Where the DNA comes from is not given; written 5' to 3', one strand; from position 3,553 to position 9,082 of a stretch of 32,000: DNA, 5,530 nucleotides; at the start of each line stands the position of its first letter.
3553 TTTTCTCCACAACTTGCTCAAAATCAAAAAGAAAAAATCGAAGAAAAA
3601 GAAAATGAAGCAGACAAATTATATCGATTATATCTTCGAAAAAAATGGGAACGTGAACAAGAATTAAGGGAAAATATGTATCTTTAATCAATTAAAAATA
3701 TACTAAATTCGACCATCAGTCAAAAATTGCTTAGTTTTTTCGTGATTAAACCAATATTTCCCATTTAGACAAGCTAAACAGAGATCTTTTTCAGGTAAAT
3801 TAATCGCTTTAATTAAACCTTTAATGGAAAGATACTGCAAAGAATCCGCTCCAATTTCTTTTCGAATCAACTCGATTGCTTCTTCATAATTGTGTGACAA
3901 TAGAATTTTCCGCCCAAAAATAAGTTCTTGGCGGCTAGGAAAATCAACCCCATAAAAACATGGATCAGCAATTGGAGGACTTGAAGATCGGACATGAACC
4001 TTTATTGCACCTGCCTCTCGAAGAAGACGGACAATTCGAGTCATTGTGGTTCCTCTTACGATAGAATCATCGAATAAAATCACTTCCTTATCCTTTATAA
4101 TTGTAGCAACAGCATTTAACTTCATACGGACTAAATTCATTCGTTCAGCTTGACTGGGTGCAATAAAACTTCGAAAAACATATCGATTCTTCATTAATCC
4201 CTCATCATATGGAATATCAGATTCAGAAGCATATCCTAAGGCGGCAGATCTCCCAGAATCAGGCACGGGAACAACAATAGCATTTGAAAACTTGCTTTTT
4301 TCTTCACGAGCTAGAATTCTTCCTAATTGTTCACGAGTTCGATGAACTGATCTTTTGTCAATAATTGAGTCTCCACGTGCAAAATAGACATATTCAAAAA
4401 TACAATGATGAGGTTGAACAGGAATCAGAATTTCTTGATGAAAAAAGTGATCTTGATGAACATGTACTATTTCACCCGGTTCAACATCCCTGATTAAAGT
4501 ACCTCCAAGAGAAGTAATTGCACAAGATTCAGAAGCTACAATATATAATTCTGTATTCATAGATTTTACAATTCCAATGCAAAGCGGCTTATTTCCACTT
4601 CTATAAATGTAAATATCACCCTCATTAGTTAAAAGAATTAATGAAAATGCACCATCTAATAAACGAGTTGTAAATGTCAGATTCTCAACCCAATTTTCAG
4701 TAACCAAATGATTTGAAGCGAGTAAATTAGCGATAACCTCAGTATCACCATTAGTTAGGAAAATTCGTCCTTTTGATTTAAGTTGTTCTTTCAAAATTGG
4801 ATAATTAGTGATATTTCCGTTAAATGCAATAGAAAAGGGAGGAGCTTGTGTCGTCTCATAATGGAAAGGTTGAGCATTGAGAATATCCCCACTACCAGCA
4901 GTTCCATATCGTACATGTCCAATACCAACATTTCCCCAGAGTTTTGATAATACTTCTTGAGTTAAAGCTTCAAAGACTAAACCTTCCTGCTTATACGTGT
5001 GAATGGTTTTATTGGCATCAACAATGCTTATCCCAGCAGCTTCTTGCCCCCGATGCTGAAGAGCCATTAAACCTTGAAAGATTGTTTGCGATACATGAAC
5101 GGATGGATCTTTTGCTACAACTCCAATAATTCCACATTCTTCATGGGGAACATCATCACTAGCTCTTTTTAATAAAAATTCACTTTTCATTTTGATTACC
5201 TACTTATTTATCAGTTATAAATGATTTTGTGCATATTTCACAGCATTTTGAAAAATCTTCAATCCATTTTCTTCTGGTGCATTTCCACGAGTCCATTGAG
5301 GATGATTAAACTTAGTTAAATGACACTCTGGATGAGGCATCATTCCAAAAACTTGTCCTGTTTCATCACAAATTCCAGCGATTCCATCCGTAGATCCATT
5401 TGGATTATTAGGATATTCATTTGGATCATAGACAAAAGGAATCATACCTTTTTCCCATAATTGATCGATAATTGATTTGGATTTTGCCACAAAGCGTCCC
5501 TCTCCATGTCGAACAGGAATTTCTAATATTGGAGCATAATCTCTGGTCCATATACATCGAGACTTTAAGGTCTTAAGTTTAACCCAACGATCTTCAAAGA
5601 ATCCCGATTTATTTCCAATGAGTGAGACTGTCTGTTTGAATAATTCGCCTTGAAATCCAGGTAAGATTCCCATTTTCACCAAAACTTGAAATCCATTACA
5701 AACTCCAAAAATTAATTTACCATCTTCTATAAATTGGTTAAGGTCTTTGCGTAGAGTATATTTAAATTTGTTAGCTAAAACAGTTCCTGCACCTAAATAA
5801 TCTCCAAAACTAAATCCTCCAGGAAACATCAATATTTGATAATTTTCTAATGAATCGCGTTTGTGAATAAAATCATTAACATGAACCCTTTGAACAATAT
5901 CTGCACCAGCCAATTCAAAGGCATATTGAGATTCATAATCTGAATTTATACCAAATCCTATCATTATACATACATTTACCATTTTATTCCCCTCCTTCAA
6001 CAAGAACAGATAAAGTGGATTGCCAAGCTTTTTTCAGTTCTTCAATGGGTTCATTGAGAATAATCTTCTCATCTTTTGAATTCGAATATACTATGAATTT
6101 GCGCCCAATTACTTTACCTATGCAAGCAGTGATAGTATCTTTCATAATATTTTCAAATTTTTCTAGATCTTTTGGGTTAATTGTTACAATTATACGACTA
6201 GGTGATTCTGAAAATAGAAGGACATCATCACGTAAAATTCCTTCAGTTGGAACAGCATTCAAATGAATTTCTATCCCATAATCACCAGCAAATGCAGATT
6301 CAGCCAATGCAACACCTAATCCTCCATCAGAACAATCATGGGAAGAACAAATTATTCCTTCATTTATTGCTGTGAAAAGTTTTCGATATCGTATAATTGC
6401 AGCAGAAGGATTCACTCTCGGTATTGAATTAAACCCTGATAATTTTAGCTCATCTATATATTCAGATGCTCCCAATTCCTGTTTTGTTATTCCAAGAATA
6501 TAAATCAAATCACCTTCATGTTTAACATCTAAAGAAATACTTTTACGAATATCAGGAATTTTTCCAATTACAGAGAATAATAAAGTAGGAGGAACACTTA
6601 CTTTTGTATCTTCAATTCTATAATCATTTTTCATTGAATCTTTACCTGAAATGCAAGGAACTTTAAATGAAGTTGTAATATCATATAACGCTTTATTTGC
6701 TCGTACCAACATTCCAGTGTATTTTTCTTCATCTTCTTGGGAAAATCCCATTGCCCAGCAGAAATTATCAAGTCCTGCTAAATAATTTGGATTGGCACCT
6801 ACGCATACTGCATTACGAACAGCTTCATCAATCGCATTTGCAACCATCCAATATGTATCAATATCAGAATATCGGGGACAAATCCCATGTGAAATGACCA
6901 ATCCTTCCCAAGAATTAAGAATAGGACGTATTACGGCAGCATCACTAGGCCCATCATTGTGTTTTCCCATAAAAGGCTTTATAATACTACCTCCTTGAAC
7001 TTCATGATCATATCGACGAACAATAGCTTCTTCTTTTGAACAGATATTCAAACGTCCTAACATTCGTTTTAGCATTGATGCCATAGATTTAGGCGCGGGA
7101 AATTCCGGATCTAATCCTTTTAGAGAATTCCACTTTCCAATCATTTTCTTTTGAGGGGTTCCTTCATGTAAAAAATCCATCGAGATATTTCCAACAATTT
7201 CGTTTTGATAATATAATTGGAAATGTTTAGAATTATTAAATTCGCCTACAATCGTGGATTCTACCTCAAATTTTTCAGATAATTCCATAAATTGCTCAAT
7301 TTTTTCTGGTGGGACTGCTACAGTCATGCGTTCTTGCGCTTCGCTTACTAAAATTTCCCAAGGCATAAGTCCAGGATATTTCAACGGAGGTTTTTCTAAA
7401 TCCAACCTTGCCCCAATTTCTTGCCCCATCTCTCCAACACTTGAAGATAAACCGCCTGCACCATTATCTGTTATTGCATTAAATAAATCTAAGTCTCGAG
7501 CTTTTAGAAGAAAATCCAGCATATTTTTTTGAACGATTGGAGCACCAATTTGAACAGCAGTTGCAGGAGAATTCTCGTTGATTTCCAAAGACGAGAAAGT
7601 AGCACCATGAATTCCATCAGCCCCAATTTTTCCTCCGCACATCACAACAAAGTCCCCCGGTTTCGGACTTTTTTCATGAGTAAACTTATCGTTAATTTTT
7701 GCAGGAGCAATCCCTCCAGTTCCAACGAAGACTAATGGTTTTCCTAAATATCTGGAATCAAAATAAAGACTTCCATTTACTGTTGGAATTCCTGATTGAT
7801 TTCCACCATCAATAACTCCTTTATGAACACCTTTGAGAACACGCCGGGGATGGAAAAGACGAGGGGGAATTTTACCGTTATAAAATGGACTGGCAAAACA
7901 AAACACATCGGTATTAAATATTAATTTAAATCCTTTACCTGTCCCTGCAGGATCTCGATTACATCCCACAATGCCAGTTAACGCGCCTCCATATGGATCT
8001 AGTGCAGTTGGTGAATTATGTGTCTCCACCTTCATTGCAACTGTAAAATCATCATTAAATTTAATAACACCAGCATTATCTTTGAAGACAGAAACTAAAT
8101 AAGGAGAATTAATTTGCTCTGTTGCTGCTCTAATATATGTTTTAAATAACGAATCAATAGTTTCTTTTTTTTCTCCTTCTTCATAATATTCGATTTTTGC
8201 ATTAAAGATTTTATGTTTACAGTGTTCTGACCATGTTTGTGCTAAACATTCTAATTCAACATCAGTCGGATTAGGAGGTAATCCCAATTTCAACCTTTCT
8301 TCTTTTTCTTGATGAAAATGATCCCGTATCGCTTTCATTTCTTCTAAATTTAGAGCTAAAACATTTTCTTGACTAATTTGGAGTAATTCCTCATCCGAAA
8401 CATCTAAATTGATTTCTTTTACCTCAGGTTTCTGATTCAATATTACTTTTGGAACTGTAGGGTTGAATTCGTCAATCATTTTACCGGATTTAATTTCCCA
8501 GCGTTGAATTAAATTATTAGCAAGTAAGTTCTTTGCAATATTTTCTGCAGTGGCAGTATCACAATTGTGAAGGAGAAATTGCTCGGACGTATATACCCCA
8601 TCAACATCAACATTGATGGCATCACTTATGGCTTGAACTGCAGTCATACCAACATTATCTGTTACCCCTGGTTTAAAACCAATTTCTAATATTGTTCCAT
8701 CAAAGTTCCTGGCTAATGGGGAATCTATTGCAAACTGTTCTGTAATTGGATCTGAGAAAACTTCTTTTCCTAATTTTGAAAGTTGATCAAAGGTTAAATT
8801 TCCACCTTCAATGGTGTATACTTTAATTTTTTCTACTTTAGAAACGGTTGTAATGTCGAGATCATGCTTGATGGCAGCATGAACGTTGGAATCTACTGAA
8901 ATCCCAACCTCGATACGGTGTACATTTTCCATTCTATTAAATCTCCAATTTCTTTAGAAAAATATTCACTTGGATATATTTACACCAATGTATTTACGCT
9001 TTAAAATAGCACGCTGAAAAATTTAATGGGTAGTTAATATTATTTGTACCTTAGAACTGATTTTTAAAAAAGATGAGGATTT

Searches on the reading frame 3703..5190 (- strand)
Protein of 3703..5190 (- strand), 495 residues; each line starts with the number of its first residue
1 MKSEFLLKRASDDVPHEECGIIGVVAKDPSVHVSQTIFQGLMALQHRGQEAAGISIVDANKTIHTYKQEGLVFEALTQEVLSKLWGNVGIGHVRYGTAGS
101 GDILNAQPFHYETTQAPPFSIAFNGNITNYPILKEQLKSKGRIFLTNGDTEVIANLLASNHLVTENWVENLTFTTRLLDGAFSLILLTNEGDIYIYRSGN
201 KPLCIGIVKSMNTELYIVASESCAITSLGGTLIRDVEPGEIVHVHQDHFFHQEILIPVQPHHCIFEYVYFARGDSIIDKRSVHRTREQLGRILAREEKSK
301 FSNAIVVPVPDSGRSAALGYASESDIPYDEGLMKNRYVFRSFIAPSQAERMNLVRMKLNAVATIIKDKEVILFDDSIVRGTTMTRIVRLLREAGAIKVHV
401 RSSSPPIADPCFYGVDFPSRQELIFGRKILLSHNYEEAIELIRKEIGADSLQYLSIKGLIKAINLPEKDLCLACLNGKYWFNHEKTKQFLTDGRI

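Call 105: search_protein_families(library=pfam, proteins=[window:3703-5190:-], max_evalue=0.00001)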
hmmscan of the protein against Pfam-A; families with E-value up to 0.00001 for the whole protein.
window:3703-5190:- (495 aa): 3 families
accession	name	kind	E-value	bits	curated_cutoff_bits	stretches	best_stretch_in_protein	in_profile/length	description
PF13522.11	GATase_6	-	1.2e-15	58.1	27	1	86-213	10-122/130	Glutamine amidotransferase domain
PF13537.11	GATase_7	-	5.9e-13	49.3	25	1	105-225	12-121/123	Glutamine amidotransferase domain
PF00156.33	Pribosyltran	-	7e-06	25.9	26.3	0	293-399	19-119/158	Phosphoribosyl transferase domain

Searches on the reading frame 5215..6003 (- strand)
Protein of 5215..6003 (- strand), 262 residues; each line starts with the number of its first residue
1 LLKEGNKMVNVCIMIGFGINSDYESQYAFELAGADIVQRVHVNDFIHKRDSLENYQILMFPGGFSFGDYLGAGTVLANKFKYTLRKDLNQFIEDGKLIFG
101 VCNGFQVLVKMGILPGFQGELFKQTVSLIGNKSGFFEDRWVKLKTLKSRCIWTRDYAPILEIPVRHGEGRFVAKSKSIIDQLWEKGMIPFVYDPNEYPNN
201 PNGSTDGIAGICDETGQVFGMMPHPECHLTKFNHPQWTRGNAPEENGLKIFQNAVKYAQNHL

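Call 105: search_protein_families(library=pfam, proteins=[window:5215-6003:-], max_evalue=0.00001)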
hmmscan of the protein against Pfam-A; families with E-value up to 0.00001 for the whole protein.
window:5215-6003:- (262 aa): 1 family
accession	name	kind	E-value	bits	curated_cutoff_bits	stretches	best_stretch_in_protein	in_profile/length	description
PF13507.12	GATase_5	-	4.8e-77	259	27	1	9-257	2-259/260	CobB/CobQ-like glutamine amidotransferase domain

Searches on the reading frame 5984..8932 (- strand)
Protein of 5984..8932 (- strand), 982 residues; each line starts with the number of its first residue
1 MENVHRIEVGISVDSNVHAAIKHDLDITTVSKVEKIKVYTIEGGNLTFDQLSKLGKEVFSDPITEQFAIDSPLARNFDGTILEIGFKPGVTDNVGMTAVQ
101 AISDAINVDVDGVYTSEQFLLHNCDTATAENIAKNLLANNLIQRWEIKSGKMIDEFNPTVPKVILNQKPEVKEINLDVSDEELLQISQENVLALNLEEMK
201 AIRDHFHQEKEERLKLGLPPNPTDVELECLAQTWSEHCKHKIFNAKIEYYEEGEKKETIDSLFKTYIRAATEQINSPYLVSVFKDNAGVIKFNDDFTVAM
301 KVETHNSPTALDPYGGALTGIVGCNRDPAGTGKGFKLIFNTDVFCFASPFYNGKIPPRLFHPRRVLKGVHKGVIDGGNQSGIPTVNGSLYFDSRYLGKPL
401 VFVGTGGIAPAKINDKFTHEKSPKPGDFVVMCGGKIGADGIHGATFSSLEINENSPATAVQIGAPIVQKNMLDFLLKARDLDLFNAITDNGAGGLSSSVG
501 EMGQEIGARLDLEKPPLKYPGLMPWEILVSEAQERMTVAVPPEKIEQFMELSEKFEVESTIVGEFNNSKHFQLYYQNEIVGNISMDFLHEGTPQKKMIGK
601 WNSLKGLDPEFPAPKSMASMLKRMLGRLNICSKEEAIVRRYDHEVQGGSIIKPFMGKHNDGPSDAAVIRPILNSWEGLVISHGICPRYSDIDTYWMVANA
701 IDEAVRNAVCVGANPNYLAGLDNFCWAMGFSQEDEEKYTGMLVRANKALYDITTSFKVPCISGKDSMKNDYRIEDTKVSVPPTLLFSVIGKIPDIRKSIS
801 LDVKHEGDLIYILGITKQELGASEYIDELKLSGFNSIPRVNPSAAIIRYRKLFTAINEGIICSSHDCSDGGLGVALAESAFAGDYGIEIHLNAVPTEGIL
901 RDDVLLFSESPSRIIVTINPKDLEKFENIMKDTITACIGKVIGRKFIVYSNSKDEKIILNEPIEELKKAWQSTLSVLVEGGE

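Call 105: search_protein_families(library=pfam, proteins=[window:5984-8932:-], max_evalue=0.00001)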
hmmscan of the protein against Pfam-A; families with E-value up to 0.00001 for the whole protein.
window:5984-8932:- (982 aa): 3 families
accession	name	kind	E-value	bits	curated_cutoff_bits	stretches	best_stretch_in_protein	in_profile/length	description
PF02769.27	AIRS_C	-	1.1e-43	149.5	23.1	2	424-575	1-155/156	AIR synthase related protein, C-terminal domain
PF00586.29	AIRS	-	2.1e-21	76.8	24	1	285-408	2-111/112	AIR synthase related protein, N-terminal domain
PF18072.6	FGAR-AT_linker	-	6.3e-17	62.3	26.6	1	184-241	2-50/50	Formylglycinamide ribonucleotide amidotransferase linker domain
